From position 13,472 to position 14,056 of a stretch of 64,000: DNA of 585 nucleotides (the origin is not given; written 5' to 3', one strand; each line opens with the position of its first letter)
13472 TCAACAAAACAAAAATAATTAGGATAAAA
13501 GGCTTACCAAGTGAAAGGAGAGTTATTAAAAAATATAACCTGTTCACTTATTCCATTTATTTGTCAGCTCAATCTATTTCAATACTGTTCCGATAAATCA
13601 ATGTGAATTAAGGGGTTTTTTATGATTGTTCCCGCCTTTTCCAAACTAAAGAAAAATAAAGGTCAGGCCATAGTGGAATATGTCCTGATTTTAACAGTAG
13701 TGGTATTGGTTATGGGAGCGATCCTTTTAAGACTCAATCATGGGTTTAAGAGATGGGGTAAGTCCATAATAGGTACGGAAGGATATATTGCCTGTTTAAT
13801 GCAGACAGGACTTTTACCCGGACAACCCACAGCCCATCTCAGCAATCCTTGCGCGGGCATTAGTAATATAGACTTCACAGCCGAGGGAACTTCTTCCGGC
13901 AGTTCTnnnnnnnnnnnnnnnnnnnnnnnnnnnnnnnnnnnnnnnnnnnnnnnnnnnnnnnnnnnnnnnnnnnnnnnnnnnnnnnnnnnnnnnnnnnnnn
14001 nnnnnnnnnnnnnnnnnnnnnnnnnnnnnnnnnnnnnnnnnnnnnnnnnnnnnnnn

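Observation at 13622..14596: Flp-type prepilin N-terminus fused to a 29-Ser tract, G/N/K-rich low-complexity region and a C-terminal transmembrane anchor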

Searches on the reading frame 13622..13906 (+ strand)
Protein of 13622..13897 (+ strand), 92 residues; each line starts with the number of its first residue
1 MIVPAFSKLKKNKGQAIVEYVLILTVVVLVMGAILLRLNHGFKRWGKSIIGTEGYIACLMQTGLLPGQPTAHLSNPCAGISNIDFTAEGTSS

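Call 7: find_homologous_proteins(query=window:13622-13891:+, max_evalue=10)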
Query seq(90 aa): 2 candidates shared short words with the query, none scored E <= 10.

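Call 19: search_protein_representatives(protein=window:13622-13897:+)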
Query: 92 residues. Proteins with E-value up to 0.001 (for the whole library): 293; up to 1e-10: 16; up to 1e-30: 1. The best 150 are listed.
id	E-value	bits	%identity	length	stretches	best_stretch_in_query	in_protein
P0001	7.9e-36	137.9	76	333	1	7-92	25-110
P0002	5.9e-22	93.6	65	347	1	10-86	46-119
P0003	7.9e-19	83.6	65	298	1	7-69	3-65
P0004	1.0e-18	83.2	61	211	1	9-70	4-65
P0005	1.6e-18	82.6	56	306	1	8-78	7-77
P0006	6.4e-18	80.7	54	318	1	11-86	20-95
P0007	6.4e-17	77.5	59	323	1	12-84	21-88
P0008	5.5e-15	71.3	59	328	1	9-69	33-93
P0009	9.9e-15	70.5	56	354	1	10-91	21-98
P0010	1.4e-13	66.8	53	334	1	11-70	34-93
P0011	2.0e-13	66.3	54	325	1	12-68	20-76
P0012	1.1e-12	63.9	55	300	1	7-75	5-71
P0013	8.3e-12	61.1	48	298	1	10-74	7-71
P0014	1.0e-11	60.9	47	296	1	8-79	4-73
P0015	2.8e-11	59.5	47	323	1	10-85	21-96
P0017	2.5e-10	56.4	53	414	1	3-70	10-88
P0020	1.5e-08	50.7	39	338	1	6-89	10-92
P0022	3.1e-08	49.7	36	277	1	9-78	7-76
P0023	5.8e-08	48.9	51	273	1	11-80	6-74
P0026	7.1e-08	48.6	49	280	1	6-68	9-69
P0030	9.7e-08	48.2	45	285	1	7-77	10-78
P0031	1.0e-07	48.1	44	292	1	13-69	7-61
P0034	1.7e-07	47.4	46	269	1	6-68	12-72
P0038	2.8e-07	46.7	47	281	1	8-66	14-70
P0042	3.5e-07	46.4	48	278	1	6-69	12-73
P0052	7.2e-07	45.4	43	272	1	9-68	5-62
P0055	8.0e-07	45.2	44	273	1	9-83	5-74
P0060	1.3e-06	44.5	38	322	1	8-71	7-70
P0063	1.6e-06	44.2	48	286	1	4-67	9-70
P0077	3.0e-06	43.4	43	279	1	6-77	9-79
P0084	4.7e-06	42.8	44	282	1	6-68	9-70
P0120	1.9e-05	40.9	34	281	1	6-89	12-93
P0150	4.2e-05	39.7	36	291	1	7-85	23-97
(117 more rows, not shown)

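Call 22: list_cluster_members(proteins=[P0001, P0003, P0030, P0020, P0022, P0055, P0120, P0150, P0060, P0010])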
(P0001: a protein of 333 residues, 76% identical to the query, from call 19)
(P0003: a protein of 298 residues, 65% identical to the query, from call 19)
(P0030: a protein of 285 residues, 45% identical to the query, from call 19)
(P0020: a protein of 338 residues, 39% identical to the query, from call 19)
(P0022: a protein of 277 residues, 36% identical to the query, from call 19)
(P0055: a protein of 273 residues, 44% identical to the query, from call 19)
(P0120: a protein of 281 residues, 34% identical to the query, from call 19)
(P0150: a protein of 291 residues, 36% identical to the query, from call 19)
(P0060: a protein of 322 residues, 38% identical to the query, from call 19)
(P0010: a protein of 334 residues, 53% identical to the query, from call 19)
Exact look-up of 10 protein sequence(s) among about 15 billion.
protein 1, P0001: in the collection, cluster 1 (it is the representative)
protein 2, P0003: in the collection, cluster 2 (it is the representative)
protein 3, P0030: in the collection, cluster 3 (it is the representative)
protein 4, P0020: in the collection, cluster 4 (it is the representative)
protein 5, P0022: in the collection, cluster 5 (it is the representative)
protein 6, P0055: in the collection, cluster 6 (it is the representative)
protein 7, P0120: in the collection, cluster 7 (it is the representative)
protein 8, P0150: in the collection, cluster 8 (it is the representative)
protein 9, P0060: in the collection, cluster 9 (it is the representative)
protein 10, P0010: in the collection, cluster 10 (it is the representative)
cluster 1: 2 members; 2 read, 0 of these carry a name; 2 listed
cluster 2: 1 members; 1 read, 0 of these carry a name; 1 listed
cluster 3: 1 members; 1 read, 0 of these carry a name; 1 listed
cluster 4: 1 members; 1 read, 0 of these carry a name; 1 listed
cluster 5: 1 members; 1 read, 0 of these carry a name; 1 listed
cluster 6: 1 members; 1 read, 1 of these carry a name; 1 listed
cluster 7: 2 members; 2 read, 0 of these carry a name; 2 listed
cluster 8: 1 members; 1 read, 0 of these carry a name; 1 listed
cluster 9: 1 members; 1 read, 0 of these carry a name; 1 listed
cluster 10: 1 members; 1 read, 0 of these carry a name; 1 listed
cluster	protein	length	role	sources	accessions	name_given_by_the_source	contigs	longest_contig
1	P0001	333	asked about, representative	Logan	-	-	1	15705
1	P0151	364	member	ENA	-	-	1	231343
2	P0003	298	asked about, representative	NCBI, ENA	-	-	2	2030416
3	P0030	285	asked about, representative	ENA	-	-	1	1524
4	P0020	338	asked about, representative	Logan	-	-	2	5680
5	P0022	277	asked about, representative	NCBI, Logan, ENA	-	-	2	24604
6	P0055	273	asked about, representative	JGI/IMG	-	hypothetical protein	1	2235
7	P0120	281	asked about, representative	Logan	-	-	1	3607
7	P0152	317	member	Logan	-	-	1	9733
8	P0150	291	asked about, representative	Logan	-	-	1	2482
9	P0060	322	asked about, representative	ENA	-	-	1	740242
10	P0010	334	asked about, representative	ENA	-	-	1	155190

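Call 26: find_encoding_contigs(protein=P0012, flank=10000, max_places=2)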
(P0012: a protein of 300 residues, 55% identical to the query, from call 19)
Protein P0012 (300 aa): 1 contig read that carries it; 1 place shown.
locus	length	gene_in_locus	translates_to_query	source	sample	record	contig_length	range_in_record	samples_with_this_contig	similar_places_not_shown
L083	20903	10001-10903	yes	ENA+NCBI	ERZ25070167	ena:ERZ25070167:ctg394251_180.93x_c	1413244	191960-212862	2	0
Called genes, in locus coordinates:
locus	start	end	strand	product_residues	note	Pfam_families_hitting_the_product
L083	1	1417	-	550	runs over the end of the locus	PF20148:DUF6531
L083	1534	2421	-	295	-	PF00482:T2SSF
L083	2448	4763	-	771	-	PF00005:ABC_tran (faint), PF00142:Fer4_NifH (weak), PF01656:CbiA, PF02374:ArsA_ATPase (faint), PF10609:ParA (weak), PF13614:AAA_31, PF00437:T2SSE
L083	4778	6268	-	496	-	PF04972:BON (faint), PF00263:Secretin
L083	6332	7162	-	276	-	PF08666:SAF (weak), PF16976:RcpC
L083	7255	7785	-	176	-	-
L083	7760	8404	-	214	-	-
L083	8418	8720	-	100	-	-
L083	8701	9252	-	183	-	PF01478:Peptidase_A24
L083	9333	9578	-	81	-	-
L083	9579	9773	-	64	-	PF16982:Flp1_like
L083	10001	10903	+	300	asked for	-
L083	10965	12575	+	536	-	PF00795:CN_hydrolase, PF02540:NAD_synthase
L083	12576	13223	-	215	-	PF00929:RNase_T, PF16473:Rv2179c-like (faint)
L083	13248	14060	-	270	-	PF13413:HTH_25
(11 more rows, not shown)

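Call 27: find_encoding_contigs(protein=P0007, flank=10000, max_places=2)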
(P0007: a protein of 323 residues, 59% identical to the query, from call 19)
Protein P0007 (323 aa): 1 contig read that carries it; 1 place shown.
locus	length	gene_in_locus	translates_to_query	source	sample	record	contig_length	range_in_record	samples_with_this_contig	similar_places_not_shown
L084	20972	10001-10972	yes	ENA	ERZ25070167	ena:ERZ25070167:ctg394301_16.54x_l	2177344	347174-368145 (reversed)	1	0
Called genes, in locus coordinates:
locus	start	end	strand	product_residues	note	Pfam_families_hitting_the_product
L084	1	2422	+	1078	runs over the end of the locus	PF13646:HEAT_2 (faint), PF02985:HEAT (faint)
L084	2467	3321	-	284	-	PF07963:N_methyl (weak), PF11612:T2SSJ (weak)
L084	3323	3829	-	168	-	PF07963:N_methyl (weak)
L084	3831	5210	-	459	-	PF00919:UPF0004, PF04055:Radical_SAM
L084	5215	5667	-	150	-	PF02657:SufE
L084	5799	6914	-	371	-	PF01571:GCV_T, PF08669:GCV_T_C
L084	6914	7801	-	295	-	PF00763:THF_DHG_CYH, PF02882:THF_DHG_CYH_C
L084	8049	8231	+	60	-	-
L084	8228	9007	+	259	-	PF13174:TPR_6 (faint), PF07719:TPR_2 (faint), PF13432:TPR_16 (weak)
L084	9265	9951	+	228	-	PF00119:ATP-synt_A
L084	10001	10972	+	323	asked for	-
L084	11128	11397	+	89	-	PF00137:ATP-synt_C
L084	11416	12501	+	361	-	PF01098:FTSW_RODA_SPOVE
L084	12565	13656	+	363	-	-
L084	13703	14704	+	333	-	PF00579:tRNA-synt_1b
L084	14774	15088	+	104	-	PF00216:Bac_DNA_binding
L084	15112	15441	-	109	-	PF04977:DivIC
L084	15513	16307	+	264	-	-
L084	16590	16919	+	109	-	-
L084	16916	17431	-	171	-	PF01257:2Fe-2S_thioredx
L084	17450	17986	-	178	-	PF03703:bPH_2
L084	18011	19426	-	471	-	PF00309:Sigma54_AID, PF04963:Sigma54_CBD, PF04552:Sigma54_DBD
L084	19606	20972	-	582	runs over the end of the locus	-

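Call 29: find_encoding_contigs(protein=P0017, flank=10000, max_places=2)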
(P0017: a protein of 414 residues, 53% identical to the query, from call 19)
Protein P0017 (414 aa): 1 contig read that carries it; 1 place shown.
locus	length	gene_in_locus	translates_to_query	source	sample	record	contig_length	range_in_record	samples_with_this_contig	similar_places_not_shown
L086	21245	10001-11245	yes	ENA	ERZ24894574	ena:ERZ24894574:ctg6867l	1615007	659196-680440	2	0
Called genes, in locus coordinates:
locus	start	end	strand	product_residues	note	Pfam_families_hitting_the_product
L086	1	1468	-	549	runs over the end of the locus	PF20148:DUF6531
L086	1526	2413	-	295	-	PF00482:T2SSF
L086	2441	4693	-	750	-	PF01656:CbiA (weak), PF10609:ParA (weak), PF13614:AAA_31, PF00437:T2SSE, PF00005:ABC_tran (weak)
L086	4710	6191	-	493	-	PF04972:BON (faint), PF00263:Secretin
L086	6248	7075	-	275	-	PF08666:SAF (weak), PF16976:RcpC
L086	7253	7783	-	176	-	-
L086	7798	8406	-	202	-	-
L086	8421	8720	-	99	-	-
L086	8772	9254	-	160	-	PF01478:Peptidase_A24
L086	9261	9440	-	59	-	-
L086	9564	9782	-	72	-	PF16982:Flp1_like (weak)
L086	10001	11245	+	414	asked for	-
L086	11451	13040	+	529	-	PF00795:CN_hydrolase, PF02540:NAD_synthase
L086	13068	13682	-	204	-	PF00929:RNase_T, PF16473:Rv2179c-like (weak)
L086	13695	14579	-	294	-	PF13413:HTH_25, PF13560:HTH_31 (faint)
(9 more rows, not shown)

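Call 32: find_encoding_contigs(protein=P0060, flank=10000, max_places=1)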
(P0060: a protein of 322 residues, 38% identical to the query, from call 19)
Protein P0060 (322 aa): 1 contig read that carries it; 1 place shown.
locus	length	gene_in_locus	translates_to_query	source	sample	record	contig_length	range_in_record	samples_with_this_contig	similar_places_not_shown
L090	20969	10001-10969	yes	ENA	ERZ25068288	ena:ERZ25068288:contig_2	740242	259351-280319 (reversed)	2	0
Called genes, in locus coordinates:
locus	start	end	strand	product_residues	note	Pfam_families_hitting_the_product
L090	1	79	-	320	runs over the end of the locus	PF04166:PdxA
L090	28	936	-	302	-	-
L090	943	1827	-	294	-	PF13145:Rotamase_2, PF00639:Rotamase (faint), PF13616:Rotamase_3 (weak)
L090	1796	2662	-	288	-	PF13145:Rotamase_2 (weak), PF00639:Rotamase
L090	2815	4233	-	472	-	PF00361:Proton_antipo_M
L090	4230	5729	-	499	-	PF00361:Proton_antipo_M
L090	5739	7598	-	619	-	PF00662:Proton_antipo_N, PF00361:Proton_antipo_M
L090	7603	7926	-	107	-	PF00420:Oxidored_q2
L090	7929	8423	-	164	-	PF00499:Oxidored_q3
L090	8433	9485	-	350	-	PF00146:NADHdh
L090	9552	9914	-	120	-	PF00507:Oxidored_q4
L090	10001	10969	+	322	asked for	-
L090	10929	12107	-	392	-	PF00155:Aminotran_1_2 (weak), PF00266:Aminotran_5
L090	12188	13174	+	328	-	PF06144:DNA_pol3_delta, PF21694:DNA_pol3_delta_C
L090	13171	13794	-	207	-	PF05103:DivIVA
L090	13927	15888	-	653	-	-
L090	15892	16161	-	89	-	-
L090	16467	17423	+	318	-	-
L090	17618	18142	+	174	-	-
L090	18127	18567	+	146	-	-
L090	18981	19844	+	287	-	PF12784:PDDEXK_2, PF27070:HTH_Rpn_C (weak)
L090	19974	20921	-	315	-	-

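Call 33: find_encoding_contigs(protein=P0022, flank=10000, max_places=1)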
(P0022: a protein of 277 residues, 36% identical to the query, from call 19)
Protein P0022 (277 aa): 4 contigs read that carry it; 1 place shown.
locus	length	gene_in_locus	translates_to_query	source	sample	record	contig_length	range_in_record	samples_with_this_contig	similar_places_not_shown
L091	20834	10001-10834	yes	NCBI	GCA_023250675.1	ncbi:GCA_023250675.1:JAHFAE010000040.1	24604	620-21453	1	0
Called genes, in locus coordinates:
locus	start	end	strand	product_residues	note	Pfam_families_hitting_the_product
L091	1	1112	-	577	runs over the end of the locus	?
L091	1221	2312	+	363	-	PF20510:HgmA_N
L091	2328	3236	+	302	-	-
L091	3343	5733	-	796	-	-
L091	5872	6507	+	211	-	PF27545:CsoS1D_N, PF00936:BMC (faint)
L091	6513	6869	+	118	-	PF00936:BMC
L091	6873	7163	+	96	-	PF03319:EutN_CcmL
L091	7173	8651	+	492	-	PF00171:Aldedh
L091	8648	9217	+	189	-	PF00936:BMC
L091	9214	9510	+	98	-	PF03319:EutN_CcmL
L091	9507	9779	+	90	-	PF03319:EutN_CcmL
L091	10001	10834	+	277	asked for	-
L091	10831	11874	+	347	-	PF01966:HD (faint), PF08668:HDOD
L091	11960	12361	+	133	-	PF09969:DUF2203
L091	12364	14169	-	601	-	-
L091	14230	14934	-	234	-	-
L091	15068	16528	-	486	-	PF00361:Proton_antipo_M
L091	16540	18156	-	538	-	PF01059:Oxidored_q5_N (weak), PF00361:Proton_antipo_M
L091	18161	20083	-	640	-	PF00662:Proton_antipo_N, PF00361:Proton_antipo_M, PF01010:Proton_antipo_C (weak)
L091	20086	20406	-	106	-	PF00420:Oxidored_q2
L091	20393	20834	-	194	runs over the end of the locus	PF00499:Oxidored_q3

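Call 52: find_homologous_proteins(query=A4, max_evalue=0.001)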
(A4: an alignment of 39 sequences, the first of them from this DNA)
Query A4 (39 sequences) (86 aa, profile of the alignment): 14 proteins with E <= 0.001 among 1242 candidates.
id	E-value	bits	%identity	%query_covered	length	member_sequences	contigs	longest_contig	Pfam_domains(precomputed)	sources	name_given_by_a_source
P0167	7.9e-24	101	43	62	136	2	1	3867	-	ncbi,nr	ncbi:MAG: hypothetical protein HRT44_06015 [Bdellovibrionales bacterium]|nr:hypothetical protein [Bd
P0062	1.5e-23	100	46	65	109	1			-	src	-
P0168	1.5e-23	100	44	69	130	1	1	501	-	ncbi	-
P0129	5.8e-23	98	37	93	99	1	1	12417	-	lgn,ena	-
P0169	9.0e-21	91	44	66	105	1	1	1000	-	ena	-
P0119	3.8e-20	89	40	70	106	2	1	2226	-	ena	-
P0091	4.7e-20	89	41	83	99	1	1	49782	-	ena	-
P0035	6.0e-20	89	34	79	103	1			-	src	-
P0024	1.3e-19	88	37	69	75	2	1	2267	-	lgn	-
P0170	3.2e-18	83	43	67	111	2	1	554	-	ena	-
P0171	6.8e-16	76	39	80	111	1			-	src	-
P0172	1.6e-11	62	37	65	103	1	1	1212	-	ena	-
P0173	3.7e-11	61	32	64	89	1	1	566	-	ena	-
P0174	1.7e-9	55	31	41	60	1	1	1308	-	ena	-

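Call 56: find_related_loci(query=A5, collection=metagenome_contigs, flank=10000)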
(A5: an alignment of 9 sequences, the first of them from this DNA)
Query A5 (86 aa) in metagenome_contigs; peptide patterns used: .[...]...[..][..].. (x = any residue, [..] = any of these).
48 stretches matched a pattern; 17 encode a relative of the query (tblastn E <= 1e-3); 17 distinct loci.
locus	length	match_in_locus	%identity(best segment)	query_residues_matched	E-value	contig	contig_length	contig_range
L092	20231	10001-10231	36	3-82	3e-15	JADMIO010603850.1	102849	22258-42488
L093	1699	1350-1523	40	1-60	1e-13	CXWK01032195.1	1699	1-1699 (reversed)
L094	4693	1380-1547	45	3-60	7e-13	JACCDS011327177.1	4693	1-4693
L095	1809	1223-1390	51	3-60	1e-12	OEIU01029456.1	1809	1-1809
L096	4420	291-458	36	3-60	7e-12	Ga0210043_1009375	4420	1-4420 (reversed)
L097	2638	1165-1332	36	3-60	7e-12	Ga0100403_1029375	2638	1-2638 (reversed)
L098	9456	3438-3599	43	5-60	5e-11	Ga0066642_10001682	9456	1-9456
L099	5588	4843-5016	43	1-60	6e-11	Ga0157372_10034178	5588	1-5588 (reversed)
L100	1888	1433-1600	38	3-60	1e-10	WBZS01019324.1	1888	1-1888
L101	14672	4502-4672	42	3-61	2e-10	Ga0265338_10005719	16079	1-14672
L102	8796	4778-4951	41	1-60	2e-10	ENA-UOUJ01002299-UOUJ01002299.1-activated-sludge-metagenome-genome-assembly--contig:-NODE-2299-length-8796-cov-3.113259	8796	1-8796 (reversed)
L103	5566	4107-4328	39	1-74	7e-9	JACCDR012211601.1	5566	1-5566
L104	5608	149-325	38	1-61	2e-7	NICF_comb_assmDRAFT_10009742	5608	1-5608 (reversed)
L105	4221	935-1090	41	8-61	2e-7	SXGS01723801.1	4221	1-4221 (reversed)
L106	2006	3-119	39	20-60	5e-7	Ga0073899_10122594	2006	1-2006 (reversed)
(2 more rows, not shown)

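Call 58: search_protein_families(library=pfam, alignment_id=A4, max_evalue=1)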
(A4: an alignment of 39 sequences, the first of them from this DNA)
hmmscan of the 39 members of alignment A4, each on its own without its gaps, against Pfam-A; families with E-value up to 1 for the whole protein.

A. member 1, seq(86 aa): 2 families
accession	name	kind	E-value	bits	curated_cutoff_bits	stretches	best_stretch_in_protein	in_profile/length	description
PF07811.17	TadE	-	0.07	13.7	22.9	1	8-28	1-21/43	TadE-like protein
PF20088.4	DUF6480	-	0.67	10.3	25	1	4-28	46-70/78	Family of unknown function (DUF6480)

B. families by the number of members that match (of 39 scanned): 22 families
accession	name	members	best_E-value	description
PF07811.17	TadE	18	0.00026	TadE-like protein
PF04021.17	Class_IIIsignal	16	1.8e-05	Class III signal peptide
PF16982.10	Flp1_like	11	0.00056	Putative Flagellin, Flp1-like, domain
PF11446.13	DUF2897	2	0.027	Protein of unknown function (DUF2897)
PF20088.4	DUF6480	2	0.083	Family of unknown function (DUF6480)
PF05115.19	PetL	1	0.01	Cytochrome B6-F complex subunit VI (PetL)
PF03729.18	DUF308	1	0.014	Short repeat of unknown function (DUF308)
PF04964.19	Flp_Fap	1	0.018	Flp/Fap pilin component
PF07314.17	Lit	1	0.036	Lipoprotein intramolecular transacylase Lit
PF06358.17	BNYVV_TGB3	1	0.04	Beet necrotic yellow vein virus, movement protein TGB3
PF19607.4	DUF6112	1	0.042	Family of unknown function (DUF6112)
PF11537.13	NitrOD5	1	0.053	Nitrosopumilus output domain 5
PF06724.16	DUF1206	1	0.071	Domain of Unknown Function (DUF1206)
PF15214.11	PXT1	1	0.079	Peroxisomal testis-specific protein 1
PF14055.11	NVEALA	1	0.086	NVEALA protein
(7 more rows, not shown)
